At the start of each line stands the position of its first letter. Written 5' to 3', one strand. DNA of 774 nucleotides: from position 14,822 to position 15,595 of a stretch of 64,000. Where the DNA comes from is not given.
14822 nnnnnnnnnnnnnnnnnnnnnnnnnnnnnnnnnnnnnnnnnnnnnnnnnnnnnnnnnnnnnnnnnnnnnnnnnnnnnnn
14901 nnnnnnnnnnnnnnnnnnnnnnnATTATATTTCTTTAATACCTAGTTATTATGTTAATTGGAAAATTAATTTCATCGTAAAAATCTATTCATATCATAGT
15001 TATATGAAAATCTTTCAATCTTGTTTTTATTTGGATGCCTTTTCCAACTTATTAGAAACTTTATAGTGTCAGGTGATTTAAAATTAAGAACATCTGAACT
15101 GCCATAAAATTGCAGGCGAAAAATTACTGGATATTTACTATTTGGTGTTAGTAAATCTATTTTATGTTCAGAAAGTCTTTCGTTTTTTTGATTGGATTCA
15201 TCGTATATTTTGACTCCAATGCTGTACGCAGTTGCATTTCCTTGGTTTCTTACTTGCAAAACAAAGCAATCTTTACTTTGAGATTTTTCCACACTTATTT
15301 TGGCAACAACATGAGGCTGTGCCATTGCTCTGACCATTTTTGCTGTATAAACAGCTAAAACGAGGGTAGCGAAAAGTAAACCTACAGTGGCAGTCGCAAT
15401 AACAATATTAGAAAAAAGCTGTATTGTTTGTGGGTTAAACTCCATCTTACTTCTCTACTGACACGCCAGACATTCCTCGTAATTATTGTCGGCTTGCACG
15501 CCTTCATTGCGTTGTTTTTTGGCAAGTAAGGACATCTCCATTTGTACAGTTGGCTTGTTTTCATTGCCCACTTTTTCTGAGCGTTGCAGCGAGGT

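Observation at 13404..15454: AT-rich four-gene cassette (1-TM protein, 4-TM protein, MntA, HepT) inserted between nrdA and nrdB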

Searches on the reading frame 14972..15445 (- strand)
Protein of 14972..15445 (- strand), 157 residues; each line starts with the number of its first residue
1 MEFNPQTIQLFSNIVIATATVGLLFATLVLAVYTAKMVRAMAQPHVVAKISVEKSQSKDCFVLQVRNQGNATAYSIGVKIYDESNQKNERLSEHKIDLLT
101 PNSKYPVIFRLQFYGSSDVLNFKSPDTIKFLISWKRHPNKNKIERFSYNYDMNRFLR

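Call 3: search_protein_families(library=pfam, proteins=[window:14972-15445:-], max_evalue=1)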
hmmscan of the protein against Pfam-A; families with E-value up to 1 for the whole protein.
window:14972-15445:- (157 aa): 2 families
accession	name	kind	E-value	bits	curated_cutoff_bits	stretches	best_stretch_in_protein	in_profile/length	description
PF07705.17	CARDB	-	0.0019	18.8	22.7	1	61-113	23-71/101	CARDB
PF22530.2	Terminase-T7_RNaseH-like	-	0.02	15.6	27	1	36-93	41-97/108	Terminase Bacteriophage T7, Ribonuclease H-like domain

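Call 4: search_protein_families(library=padloc, proteins=[window:14972-15445:-], max_evalue=1)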
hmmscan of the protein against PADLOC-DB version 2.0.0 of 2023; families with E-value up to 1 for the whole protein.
window:14972-15445:- (157 aa): 0 families

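Call 5: search_protein_families(library=ncbifam, proteins=[window:14972-15445:-], max_evalue=1)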
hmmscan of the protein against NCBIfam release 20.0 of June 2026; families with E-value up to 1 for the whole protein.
window:14972-15445:- (157 aa): 1 family
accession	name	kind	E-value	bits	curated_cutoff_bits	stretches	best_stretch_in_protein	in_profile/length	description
TIGR02588.1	TIGR02588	hypoth_equivalog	0.0053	16.7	95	1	15-104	6-96/122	TIGR02588 family protein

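Call 10: find_homologous_proteins(query=window:14972-15445:-, max_evalue=0.01)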
Query window:14972-15445:- (157 aa): 1 proteins with E <= 0.01 among 11 candidates.
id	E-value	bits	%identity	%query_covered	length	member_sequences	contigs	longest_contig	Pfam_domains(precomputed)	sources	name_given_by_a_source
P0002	9.5e-98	342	100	100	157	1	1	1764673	-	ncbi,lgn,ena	-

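Call 35: predict_structure(protein=window:14972-15445:-)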
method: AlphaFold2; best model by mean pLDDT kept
length: 157 residues; sequences in the alignment: 1
mean_pLDDT: 69.9   pTM: 0.48
mean pLDDT of the five models: 69.9, 66.8, 64.6, 63.6, 59.8
residues with pLDDT >= 90: 1; 70-90: 81; 50-70: 70; < 50: 5
segments of 3 or more residues with pLDDT < 50: none
pLDDT, mean of each block of 10 residues (from residue 1): 77 87 88 68 62 66 67 72 74 73 58 57 63 70 74 60
secondary structure, 60 per line:
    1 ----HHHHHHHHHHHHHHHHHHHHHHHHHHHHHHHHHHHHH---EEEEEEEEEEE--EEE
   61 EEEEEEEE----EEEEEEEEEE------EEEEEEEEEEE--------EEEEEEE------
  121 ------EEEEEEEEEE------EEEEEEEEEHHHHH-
elements in order: H5-41 E45-55 E58-68 E73-82 E89-99 E108-114 E127-136 E143-151 H152-156

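Call 36: search_dna_similar(query=window:14972-15445:-, collection=phages, mode=protein, max_evalue=1, max_rows=10)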
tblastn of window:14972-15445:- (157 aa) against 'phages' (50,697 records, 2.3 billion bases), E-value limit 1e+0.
Records with a match: 3; places in all: 3; records where one place covers at least 80% of the query: 3.
Best place of each record, by identity: <60% 3.
By first word of the organism name: Bacteriophage 2; Enterobacteria 1.
By host as written in the record: - 2; Escherichia coli 1.
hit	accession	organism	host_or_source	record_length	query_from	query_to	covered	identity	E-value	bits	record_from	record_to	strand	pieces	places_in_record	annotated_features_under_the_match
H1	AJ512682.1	Enterobacteria phage P2-EC53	Escherichia coli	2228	23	155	85%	33.1%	1e-5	49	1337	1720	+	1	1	putative lysogenic conversion protein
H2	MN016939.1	Bacteriophage R18C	rabbit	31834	23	155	85%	33.1%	1e-5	49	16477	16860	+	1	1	hypothetical protein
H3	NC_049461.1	Bacteriophage R18C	rabbit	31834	23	155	85%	33.1%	1e-5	49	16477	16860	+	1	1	hypothetical protein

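Call 37: get_annotated_region(hit=H1, flank=3000)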
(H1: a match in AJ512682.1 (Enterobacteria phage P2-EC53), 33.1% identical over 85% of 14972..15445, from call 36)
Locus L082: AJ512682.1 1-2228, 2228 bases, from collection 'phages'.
description: Bacteriophage P2-EC53 proviral Z-region, ORF1.
organism: Enterobacteria phage P2-EC53 (NCBI taxid 211908)
taxonomy: Viruses; Duplodnaviria; Heunggongvirae; Uroviricota; Caudoviricetes; Peduoviridae; Peduovirus; Peduovirus P2
host: Escherichia coli; source: -; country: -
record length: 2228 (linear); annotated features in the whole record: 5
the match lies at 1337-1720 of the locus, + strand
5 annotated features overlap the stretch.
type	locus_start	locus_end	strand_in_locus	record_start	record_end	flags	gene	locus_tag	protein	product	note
repeat_region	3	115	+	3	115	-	-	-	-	-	left inverted repeat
regulatory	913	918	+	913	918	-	-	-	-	minus_10_signal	-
regulatory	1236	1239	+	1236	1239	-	-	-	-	ribosome_binding_site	-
CDS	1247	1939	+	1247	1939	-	-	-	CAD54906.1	putative lysogenic conversion protein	ORF1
repeat_region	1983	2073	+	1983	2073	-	-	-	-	-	right inverted repeat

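Call 38: get_annotated_region(hit=H2, flank=5000)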
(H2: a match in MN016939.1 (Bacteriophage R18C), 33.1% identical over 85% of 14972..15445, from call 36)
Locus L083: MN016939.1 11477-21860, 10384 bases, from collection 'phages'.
description: Bacteriophage R18C, complete genome.
organism: Bacteriophage R18C (NCBI taxid 2592161)
taxonomy: Viruses; Duplodnaviria; Heunggongvirae; Uroviricota; Caudoviricetes; Peduoviridae; Peduovirus; Peduovirus R18C
host: -; source: rabbit; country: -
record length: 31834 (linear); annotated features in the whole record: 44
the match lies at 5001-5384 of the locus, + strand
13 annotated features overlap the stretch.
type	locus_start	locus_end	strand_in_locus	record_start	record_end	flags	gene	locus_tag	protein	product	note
CDS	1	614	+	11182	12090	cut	-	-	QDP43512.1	baseplate assembly protein J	-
CDS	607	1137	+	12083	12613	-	-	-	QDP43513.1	tail protein I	-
CDS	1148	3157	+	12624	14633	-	-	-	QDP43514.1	tail fibers protein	-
CDS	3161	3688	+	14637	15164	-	-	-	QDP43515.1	hypothetical protein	-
CDS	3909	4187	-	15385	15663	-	-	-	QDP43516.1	hypothetical protein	-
CDS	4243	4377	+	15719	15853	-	-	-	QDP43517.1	hypothetical protein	-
CDS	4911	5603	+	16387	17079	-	-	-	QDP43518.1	hypothetical protein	-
CDS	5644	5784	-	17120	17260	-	-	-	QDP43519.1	hypothetical protein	-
CDS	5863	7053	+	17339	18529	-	-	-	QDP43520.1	major tail sheath protein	-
CDS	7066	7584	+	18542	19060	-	-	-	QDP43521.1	major tail tube protein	-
CDS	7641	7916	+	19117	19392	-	-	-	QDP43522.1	hypothetical protein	GpE+E'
CDS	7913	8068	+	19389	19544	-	-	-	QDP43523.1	hypothetical protein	-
CDS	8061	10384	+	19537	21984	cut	-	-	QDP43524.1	hypothetical protein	-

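Call 41: find_homologous_proteins(query=L082:1247-1936:+, max_evalue=0.001)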
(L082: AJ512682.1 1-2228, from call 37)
Query L082:1247-1936:+ (230 aa): 234 proteins with E <= 0.001 among 645 candidates; the best 120 are listed.
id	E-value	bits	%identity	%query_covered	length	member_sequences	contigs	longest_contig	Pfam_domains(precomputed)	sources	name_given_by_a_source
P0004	8.0e-149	511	99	100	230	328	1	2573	-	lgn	-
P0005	3.4e-129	447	84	99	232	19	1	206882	-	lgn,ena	-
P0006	1.7e-126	438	84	99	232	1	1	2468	-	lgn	-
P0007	5.6e-126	436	82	99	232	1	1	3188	-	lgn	-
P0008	2.0e-125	435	85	99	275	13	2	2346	-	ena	-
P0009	1.2e-123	429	84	99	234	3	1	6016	-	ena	-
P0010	8.2e-122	423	84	98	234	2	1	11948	-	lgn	-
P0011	7.1e-119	413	79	99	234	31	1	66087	-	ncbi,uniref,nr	ncbi:hypothetical protein [Enterobacter roggenkampii]|uniref:hypothetical protein n=1 Tax=Enterobact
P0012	2.6e-114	398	78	100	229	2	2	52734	-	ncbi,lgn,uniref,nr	ncbi:hypothetical protein [Biostraticola tofi]|uniref:Uncharacterized protein n=1 Tax=Biostraticola 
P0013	7.8e-108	377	73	100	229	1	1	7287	-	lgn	-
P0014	7.6e-104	364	69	99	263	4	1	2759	-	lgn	-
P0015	2.9e-103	362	82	84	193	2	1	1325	-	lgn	-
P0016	2.4e-102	359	69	97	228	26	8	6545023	-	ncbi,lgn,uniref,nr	ncbi:hypothetical protein HV073_06665 [Klebsiella michiganensis]|uniref:hypothetical protein n=1 Tax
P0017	9.1e-99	347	66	100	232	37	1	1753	-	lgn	-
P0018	5.0e-94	332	64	98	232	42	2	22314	-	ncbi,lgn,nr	ncbi:TPA: hypothetical protein M4127_004949 [Klebsiella pneumoniae]|nr:hypothetical protein [Klebsie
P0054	3.1e-86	307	69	83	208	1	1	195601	-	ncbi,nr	ncbi:lysogenic conversion protein from Bacteriophage P2-EC53 [Escherichia coli O32:H37 str. P4]|nr:l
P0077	1.1e-61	226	51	87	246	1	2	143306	-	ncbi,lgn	-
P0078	2.4e-61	225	50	90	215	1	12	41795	-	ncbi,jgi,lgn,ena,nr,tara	ncbi:MAG: hypothetical protein CL949_01840 [Erythrobacter sp.]|nr:hypothetical protein [Erythrobacte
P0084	3.4e-60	221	49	87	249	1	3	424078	-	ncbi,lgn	-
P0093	6.0e-59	217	48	90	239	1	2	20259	-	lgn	-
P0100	1.9e-58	216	47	91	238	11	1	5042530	-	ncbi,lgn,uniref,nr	ncbi:hypothetical protein [Xanthomonas campestris]|uniref:hypothetical protein n=1 Tax=Xanthomonas c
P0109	9.8e-58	213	48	90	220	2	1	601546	-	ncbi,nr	ncbi:MAG: hypothetical protein H6918_09025 [Sphingomonadaceae bacterium]|nr:hypothetical protein [Sp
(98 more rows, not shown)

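Call 43: search_protein_families(library=padloc, proteins=[L082:1247-1936:+, P0078, P0100, P0016], max_evalue=1)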
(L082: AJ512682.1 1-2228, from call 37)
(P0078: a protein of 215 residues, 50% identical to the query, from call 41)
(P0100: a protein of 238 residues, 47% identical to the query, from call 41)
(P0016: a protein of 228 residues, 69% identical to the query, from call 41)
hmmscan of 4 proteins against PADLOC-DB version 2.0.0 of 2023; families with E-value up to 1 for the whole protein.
L082:1247-1936:+ (230 aa): 0 families

P0078 (215 aa): 0 families

P0100 (238 aa): 0 families

P0016 (228 aa): 0 families

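Call 44: search_protein_families(library=phrogs, proteins=[L082:1247-1936:+, window:14972-15445:-], max_evalue=1)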
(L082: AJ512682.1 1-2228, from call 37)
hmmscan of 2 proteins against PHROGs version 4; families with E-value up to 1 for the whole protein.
L082:1247-1936:+ (230 aa): 3 families
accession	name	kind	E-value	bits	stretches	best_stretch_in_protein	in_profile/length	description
phrog_11802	-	unknown function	9.2e-147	487.8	1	1-230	1-230/230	-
phrog_9607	-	unknown function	0.018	15.9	1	13-99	11-89/179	-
phrog_19212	-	unknown function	0.22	11.1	1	114-208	193-280/550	-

window:14972-15445:- (157 aa): 3 families
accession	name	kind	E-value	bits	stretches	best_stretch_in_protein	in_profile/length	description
phrog_11802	-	unknown function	9.4e-15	55.8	1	11-155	19-158/230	-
phrog_9607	-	unknown function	2.1e-05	25.4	1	7-110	6-110/179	-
phrog_693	-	tail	0.21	11.3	1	53-83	26-53/493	tail fiber protein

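Call 48: find_encoding_contigs(protein=P0078, flank=5000, max_places=3)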
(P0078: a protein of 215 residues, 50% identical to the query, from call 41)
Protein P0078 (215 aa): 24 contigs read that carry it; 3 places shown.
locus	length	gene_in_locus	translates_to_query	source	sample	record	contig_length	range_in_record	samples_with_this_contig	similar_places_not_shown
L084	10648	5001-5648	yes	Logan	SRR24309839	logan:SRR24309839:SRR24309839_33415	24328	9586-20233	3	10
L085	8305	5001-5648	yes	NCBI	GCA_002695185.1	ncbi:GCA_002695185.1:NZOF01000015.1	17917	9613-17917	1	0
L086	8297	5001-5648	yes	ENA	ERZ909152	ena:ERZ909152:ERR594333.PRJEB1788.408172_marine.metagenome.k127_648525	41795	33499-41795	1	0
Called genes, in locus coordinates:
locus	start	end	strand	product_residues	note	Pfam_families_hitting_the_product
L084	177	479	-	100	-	PF09650:PHA_gran_rgn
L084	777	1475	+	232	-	-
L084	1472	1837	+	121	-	-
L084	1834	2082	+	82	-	-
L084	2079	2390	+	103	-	-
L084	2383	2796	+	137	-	-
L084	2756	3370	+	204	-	-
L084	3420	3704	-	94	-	-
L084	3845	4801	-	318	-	PF01076:Mob_Pre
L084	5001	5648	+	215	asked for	-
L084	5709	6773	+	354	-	-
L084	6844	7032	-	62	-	-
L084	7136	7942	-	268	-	-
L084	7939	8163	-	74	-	-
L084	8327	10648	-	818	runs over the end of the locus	PF09250:Prim-Pol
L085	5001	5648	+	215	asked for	-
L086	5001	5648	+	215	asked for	-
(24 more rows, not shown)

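Call 49: find_encoding_contigs(protein=P0100, flank=5000, max_places=2)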
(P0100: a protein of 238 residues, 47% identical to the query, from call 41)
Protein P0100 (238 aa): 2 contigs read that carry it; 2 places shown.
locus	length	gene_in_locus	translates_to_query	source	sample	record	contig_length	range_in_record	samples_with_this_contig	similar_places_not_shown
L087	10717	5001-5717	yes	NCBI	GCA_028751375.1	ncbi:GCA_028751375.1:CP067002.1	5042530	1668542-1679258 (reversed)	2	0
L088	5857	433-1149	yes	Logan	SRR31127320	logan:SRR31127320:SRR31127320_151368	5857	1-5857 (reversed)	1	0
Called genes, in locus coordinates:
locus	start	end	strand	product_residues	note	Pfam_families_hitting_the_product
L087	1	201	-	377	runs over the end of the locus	PF01527:HTH_Tnp_1, PF13518:HTH_28 (faint), PF13276:HTH_21, PF00665:rve, PF13683:rve_3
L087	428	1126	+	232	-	-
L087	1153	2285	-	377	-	PF01527:HTH_Tnp_1, PF13518:HTH_28 (faint), PF13276:HTH_21, PF00665:rve, PF13683:rve_3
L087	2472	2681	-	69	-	-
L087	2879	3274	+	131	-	-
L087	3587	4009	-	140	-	-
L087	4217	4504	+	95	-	-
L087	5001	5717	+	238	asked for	-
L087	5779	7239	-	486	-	PF20172:DUF6538, PF00589:Phage_integrase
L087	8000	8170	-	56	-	-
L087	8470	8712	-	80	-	-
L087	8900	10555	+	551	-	PF05227:CHASE3, PF13185:GAF_2, PF00990:GGDEF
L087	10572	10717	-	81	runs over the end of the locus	-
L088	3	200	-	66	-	?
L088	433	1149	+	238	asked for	-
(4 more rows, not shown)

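Call 50: find_encoding_contigs(protein=P0109, flank=5000, max_places=2)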
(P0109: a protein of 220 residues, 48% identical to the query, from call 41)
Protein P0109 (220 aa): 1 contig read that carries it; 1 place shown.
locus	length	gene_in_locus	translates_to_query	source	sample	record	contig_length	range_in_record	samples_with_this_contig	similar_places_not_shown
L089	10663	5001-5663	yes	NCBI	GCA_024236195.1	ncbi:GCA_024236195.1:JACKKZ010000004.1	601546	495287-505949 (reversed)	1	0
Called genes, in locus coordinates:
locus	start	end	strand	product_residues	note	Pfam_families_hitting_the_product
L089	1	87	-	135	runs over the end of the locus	PF07332:Phage_holin_3_6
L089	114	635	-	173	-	PF01442:Apolipoprotein (weak)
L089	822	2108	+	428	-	PF03952:Enolase_N, PF00113:Enolase_C, PF13378:MR_MLE_C (weak)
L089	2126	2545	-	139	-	PF00885:DMRL_synthase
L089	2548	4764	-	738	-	PF00926:DHBP_synthase, PF00925:GTP_cyclohydro2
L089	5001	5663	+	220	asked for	-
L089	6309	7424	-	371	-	PF01098:FTSW_RODA_SPOVE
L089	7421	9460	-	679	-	PF03717:PBP_dimer, PF00905:Transpeptidase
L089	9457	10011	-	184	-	PF04093:MreD (weak)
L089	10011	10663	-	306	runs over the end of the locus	PF04085:MreC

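Call 55: fold_search(model_id=the predicted structure, library=pdb)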
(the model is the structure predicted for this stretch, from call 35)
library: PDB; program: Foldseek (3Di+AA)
matches with E <= 10: 1375; with E <= 0.001: 36
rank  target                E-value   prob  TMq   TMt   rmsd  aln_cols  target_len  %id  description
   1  7u7m_B                1.2e-04  1.00  0.40  0.22   9.7       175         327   16  Cryo-EM structure of the pancreatic ATP-sensitive potassium channel in the presence of carbamazepine and ATP with Kir6 (released 2022-08-31)
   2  7tys_B                1.2e-04  1.00  0.40  0.22   9.7       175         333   16  Cryo-EM structure of the pancreatic ATP-sensitive potassium channel bound to ATP and repaglinide with Kir6.2-CTD in th (released 2022-08-31)
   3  7u7m_A                2.1e-04  1.00  0.37  0.22   9.8       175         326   14  Cryo-EM structure of the pancreatic ATP-sensitive potassium channel in the presence of carbamazepine and ATP with Kir6 (released 2022-08-31)
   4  7tys_A                2.1e-04  1.00  0.37  0.20   9.8       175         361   14  Cryo-EM structure of the pancreatic ATP-sensitive potassium channel bound to ATP and repaglinide with Kir6.2-CTD in th (released 2022-08-31)
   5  7u7m_C                2.8e-04  1.00  0.37  0.21   9.9       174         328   14  Cryo-EM structure of the pancreatic ATP-sensitive potassium channel in the presence of carbamazepine and ATP with Kir6 (released 2022-08-31)
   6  7tys_C                2.8e-04  1.00  0.37  0.21   9.9       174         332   14  Cryo-EM structure of the pancreatic ATP-sensitive potassium channel bound to ATP and repaglinide with Kir6.2-CTD in th (released 2022-08-31)
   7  7uaa_A                3.0e-04  1.00  0.37  0.21   9.8       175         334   14  CryoEM structure of the pancreatic ATP-sensitive potassium channel in the ATP-bound state with Kir6.2-CTD in the up co (released 2022-08-31)
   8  8fk7_A                3.1e-04  1.00  0.39  0.44   7.7       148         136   11  Structure of the Pyrobaculum calidifontis flagellar-like archaeal type IV pilus (released 2023-06-28)
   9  7u6y_A                3.1e-04  1.00  0.37  0.22   9.3       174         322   14  Cryo-EM structure of the pancreatic ATP-sensitive potassium channel in the presence of glibenclamide and ATP with Kir6 (released 2022-08-31)
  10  7tyt_A                3.1e-04  1.00  0.37  0.20   9.3       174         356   14  Cryo-EM structure of the pancreatic ATP-sensitive potassium channel bound to ATP and repaglinide with Kir6.2-CTD in th (released 2022-08-31)
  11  7adi_B                3.3e-04  1.00  0.37  0.24   8.7       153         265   13  KirBac3.1 W46R: role of a highly conserved tryptophan at the membrane-water interface of Kir channel (released 2022-01-12)
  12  7u6y_B                4.1e-04  1.00  0.38  0.22   9.1       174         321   14  Cryo-EM structure of the pancreatic ATP-sensitive potassium channel in the presence of glibenclamide and ATP with Kir6 (released 2022-08-31)
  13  7u6y_C                5.1e-04  1.00  0.35  0.21   9.9       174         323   16  Cryo-EM structure of the pancreatic ATP-sensitive potassium channel in the presence of glibenclamide and ATP with Kir6 (released 2022-08-31)
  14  7mit_B                5.4e-04  1.00  0.36  0.20   9.3       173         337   14  Vascular KATP channel: Kir6.1 SUR2B propeller-like conformation 1 (released 2021-10-13)
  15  3spj                  5.4e-04  1.00  0.34  0.20   9.2       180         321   14  Apo inward rectifier potassium channel Kir2.2 I223L mutant (released 2011-08-24)
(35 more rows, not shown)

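Call 57: find_related_loci(query=A1, collection=viral_contigs, flank=4000)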
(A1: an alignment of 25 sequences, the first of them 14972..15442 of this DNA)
Query A1 (156 aa) in viral_contigs; peptide patterns used: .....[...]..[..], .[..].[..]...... (x = any residue, [..] = any of these).
93 stretches matched a pattern; 24 encode a relative of the query (tblastn E <= 1e-3); 24 distinct loci.
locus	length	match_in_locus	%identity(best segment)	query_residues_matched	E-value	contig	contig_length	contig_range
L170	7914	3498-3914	32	9-151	3e-12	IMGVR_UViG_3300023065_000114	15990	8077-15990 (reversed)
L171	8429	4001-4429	32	7-154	2e-11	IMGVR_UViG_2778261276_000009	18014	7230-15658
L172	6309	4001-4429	32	7-154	2e-11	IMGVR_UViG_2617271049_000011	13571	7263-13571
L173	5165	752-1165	34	10-152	6e-11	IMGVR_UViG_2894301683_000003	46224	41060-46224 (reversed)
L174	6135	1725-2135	32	17-156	2e-10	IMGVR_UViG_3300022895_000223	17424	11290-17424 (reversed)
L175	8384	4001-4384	32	22-154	4e-10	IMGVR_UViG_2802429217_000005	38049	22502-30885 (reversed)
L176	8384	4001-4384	32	22-154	4e-10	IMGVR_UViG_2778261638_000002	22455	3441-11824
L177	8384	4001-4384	32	22-154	4e-10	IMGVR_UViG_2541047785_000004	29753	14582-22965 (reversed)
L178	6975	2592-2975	33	22-154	6e-10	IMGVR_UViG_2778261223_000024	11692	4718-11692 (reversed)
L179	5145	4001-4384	33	22-154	1e-9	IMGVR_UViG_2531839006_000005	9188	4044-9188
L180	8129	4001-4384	33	22-154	1e-9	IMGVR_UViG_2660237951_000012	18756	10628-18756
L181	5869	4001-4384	33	22-154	1e-9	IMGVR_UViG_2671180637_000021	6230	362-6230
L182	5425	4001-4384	33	22-154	1e-9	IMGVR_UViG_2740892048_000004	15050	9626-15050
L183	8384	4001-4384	33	22-154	1e-9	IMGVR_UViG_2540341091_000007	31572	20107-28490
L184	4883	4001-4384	33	22-154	1e-9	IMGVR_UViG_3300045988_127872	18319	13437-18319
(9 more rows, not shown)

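Call 78: search_protein_families(library=padloc, proteins=[L084:5709-6773:+], max_evalue=0.1)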
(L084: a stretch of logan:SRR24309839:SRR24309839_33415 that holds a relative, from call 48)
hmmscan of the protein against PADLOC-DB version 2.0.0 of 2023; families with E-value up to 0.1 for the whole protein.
L084:5709-6773:+ (354 aa): 5 families
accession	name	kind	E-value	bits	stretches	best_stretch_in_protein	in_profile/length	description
PDLC04087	SIR2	-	5.2e-05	20.3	1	2-53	15-64/343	-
PDLC04077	SIR2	-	0.014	13.4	1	247-306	29-89/135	-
PDLC02408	Aga_SIR2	-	0.017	12.2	0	7-30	9-32/343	Class II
PDLC04083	SIR2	-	0.041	10.7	1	247-270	255-278/371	-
PDLC04082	SIR2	-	0.064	10.1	0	229-272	218-264/345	-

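Call 79: search_protein_families(library=pfam, proteins=[L084:5709-6773:+, L183:2909-3187:-, L183:3240-3458:-, L082:1247-1936:+], max_evalue=0.1)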
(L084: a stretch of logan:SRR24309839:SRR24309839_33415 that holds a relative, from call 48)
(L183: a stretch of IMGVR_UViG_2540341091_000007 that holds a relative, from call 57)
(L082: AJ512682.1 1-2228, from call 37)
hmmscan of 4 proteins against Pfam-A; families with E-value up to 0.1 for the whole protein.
L084:5709-6773:+ (354 aa): 0 families

L183:2909-3187:- (92 aa): 1 family
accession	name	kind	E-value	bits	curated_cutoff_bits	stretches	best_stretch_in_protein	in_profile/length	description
PF13024.11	DUF3884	-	0.054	13.5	21.7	1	14-48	12-47/73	Protein of unknown function (DUF3884)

L183:3240-3458:- (72 aa): 1 family
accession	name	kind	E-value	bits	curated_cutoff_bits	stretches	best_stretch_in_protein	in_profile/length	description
PF12244.13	DUF3606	-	4.3e-18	65.3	24.3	1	17-70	1-54/54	Protein of unknown function (DUF3606)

L082:1247-1936:+ (230 aa): 1 family
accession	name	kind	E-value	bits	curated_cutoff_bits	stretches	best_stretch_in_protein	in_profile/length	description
PF02912.23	Phe_tRNA-synt_N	-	0.07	13.5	22.3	0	161-186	11-36/69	Aminoacyl tRNA synthetase class II, N-terminal domain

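Call 81: find_encoding_contigs(protein=P0002, flank=1000, max_places=6)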
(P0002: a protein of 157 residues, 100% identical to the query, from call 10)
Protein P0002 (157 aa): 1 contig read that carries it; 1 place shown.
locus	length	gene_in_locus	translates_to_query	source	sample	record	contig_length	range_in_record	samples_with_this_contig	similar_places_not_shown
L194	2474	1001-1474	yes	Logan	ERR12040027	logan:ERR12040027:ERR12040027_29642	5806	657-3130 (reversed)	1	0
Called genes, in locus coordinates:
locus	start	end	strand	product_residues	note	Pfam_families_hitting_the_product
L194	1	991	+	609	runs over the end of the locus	PF00317:Ribonuc_red_lgN, PF02867:Ribonuc_red_lgC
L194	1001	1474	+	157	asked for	-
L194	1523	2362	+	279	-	-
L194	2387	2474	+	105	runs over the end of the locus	PF01909:NTP_transf_2, PF18765:Polbeta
